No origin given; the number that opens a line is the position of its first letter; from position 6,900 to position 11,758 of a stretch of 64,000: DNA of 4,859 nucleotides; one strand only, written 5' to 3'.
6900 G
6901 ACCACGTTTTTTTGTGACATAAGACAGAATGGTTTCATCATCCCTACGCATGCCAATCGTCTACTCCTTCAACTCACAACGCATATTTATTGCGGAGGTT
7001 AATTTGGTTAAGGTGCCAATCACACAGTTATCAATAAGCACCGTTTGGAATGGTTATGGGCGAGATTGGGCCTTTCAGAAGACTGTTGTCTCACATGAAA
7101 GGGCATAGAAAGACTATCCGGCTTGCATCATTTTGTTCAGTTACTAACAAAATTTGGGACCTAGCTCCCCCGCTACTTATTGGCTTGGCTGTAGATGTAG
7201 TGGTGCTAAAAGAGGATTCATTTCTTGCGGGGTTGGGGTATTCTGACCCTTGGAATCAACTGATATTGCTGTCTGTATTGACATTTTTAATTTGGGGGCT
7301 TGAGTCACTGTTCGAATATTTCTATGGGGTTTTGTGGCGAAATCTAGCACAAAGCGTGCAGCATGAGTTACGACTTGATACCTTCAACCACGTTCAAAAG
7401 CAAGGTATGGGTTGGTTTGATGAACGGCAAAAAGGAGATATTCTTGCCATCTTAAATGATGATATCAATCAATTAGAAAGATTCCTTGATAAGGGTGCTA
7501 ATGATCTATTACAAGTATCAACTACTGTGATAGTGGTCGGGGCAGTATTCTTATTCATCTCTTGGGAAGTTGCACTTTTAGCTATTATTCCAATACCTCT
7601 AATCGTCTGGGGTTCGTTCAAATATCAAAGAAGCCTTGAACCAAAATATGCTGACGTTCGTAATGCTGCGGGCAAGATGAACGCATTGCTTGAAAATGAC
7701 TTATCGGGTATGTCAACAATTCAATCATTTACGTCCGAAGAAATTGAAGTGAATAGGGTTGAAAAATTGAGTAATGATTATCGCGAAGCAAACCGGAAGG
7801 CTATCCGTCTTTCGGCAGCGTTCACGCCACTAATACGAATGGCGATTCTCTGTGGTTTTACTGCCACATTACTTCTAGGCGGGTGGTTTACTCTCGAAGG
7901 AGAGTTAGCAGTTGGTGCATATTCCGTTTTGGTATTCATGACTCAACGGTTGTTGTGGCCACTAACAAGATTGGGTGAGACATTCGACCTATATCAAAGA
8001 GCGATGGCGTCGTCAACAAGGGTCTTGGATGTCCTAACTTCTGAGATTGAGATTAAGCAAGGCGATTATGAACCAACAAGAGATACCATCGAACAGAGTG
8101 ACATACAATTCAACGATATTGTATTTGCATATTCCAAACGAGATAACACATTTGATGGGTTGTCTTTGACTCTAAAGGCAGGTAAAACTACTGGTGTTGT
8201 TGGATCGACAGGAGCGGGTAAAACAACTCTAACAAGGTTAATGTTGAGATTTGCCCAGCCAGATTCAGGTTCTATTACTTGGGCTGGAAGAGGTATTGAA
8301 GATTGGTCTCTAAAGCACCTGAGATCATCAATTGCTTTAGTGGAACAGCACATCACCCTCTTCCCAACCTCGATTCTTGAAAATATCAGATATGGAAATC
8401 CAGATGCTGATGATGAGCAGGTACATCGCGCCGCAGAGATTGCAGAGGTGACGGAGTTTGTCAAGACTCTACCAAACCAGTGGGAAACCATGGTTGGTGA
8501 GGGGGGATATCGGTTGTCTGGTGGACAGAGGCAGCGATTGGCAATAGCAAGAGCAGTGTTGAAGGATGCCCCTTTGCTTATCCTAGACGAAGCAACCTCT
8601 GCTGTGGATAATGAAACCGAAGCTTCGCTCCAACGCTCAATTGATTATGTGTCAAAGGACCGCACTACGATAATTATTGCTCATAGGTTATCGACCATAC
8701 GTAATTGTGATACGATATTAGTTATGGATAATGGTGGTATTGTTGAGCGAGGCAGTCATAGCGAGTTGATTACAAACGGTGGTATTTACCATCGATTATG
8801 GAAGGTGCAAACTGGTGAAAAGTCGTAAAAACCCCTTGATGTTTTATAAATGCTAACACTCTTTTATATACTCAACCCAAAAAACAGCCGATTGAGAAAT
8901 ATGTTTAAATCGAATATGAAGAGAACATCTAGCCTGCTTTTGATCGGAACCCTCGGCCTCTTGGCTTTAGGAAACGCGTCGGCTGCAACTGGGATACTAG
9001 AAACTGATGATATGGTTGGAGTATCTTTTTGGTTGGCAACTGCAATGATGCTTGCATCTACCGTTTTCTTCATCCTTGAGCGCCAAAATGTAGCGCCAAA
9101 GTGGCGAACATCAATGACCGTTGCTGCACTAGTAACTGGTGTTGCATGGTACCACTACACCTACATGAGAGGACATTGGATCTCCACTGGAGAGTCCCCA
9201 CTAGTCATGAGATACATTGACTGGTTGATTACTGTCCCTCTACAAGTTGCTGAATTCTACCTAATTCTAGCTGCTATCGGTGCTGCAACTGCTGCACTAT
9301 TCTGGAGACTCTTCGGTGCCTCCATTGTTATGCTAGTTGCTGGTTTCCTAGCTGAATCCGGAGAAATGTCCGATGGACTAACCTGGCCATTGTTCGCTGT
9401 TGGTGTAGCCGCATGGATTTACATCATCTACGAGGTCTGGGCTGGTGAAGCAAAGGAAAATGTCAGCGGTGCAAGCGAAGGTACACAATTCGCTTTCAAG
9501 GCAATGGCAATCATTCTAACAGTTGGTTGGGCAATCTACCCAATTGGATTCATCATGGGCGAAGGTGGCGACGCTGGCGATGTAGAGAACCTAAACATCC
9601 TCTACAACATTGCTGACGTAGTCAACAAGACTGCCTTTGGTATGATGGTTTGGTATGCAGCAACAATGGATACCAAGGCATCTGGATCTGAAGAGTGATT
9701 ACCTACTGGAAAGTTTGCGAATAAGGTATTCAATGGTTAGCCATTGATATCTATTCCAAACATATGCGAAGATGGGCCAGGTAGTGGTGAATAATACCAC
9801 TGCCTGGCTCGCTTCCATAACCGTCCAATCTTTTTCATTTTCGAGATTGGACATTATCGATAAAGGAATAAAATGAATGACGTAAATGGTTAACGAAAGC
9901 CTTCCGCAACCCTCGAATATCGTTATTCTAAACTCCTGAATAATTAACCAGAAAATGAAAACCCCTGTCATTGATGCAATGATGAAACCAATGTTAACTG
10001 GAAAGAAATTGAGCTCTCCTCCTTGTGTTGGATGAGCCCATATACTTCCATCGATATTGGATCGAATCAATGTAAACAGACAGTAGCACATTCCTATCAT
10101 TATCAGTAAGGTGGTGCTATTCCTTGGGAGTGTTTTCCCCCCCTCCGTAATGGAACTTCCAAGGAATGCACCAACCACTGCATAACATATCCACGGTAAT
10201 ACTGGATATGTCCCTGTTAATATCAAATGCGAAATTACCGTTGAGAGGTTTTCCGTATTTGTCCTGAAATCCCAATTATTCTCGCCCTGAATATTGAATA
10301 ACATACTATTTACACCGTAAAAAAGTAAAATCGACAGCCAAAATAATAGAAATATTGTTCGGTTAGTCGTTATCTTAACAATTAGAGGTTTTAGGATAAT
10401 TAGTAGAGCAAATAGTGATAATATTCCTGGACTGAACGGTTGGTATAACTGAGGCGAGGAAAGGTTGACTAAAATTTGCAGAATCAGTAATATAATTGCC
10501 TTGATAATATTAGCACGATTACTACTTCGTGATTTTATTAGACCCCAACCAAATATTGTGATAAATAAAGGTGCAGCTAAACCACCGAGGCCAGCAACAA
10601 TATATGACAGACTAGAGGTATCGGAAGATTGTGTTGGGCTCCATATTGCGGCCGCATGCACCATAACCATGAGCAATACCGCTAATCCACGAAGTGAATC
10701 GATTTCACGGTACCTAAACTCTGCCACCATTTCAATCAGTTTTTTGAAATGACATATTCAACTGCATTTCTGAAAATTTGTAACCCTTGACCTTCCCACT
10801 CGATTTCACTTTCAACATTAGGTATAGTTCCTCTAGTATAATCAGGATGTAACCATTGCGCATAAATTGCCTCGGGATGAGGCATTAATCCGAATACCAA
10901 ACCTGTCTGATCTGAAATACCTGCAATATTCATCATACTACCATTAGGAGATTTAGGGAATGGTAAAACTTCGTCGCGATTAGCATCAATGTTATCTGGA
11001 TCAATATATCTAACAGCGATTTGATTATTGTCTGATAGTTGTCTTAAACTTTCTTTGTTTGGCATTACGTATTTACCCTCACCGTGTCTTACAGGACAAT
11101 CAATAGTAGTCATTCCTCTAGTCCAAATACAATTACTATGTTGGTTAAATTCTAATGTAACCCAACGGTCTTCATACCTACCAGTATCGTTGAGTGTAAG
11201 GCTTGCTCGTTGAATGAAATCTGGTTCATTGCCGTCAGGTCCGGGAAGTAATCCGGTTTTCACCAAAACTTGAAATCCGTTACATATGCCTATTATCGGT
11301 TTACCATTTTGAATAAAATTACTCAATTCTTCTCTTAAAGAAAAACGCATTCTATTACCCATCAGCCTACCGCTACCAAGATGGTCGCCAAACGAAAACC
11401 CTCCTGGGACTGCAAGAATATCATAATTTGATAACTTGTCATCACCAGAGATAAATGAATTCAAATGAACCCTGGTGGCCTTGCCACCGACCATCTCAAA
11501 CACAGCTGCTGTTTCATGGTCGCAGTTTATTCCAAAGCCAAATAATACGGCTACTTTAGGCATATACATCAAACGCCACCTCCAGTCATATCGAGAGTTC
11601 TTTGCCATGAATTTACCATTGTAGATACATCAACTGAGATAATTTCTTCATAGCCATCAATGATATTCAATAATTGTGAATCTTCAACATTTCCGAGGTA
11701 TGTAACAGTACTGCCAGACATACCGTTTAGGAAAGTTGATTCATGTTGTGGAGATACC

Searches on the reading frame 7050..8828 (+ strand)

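Call 10: search_protein_families(library=pfam, proteins=[window:7050-8828:+])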
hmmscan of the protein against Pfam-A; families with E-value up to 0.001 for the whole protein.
window:7050-8828:+ (592 aa): 3 families
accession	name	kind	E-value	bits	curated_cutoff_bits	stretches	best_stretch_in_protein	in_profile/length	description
PF00664.28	ABC_membrane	-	1.9e-46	159.4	28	1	26-301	4-270/274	ABC transporter transmembrane region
PF00005.33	ABC_tran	-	6.6e-34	117.9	25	1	369-517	2-137/137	ABC transporter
PF02463.25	SMC_N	-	8.9e-07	29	40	1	355-558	135-210/220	RecF/RecN/SMC N terminal domain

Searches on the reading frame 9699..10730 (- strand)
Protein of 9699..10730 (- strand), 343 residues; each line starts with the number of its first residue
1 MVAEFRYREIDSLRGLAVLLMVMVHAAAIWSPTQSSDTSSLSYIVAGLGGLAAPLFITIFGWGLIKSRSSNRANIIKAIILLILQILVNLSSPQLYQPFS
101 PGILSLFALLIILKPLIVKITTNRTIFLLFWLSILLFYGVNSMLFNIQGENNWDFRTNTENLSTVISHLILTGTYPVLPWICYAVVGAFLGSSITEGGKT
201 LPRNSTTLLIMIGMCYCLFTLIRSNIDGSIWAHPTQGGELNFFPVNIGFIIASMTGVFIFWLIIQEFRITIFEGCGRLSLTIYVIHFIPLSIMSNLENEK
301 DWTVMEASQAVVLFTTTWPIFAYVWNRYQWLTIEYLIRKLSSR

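Call 10: search_protein_families(library=pfam, proteins=[window:9699-10730:-])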
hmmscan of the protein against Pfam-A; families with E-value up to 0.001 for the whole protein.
window:9699-10730:- (343 aa): 2 families
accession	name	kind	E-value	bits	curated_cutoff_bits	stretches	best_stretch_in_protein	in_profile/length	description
PF01757.29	Acyl_transf_3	-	5.4e-17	62.3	31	1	8-316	2-316/326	Acyltransferase domain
PF07786.18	HGSNAT_cat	-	1.2e-15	58.1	22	1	6-200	1-190/222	Heparan-alpha-glucosaminide N-acetyltransferase, catalytic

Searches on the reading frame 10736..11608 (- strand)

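Call 10: search_protein_families(library=pfam, proteins=[window:10736-11608:-])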
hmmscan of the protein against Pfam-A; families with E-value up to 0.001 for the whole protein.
window:10736-11608:- (290 aa): 4 families
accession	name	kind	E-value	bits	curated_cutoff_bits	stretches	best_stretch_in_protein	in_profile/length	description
PF13507.12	GATase_5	-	2.4e-74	250.2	27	1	17-286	2-260/260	CobB/CobQ-like glutamine amidotransferase domain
PF07685.20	GATase_3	-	8.2e-07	29.3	27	1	51-118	28-91/196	CobB/CobQ-like glutamine amidotransferase domain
PF01965.30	DJ-1_PfpI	-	3.1e-06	27.5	26.6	1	56-123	56-115/165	DJ-1/PfpI family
PF00117.34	GATase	-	0.00034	20.8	22.8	1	58-118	39-88/190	Glutamine amidotransferase class-I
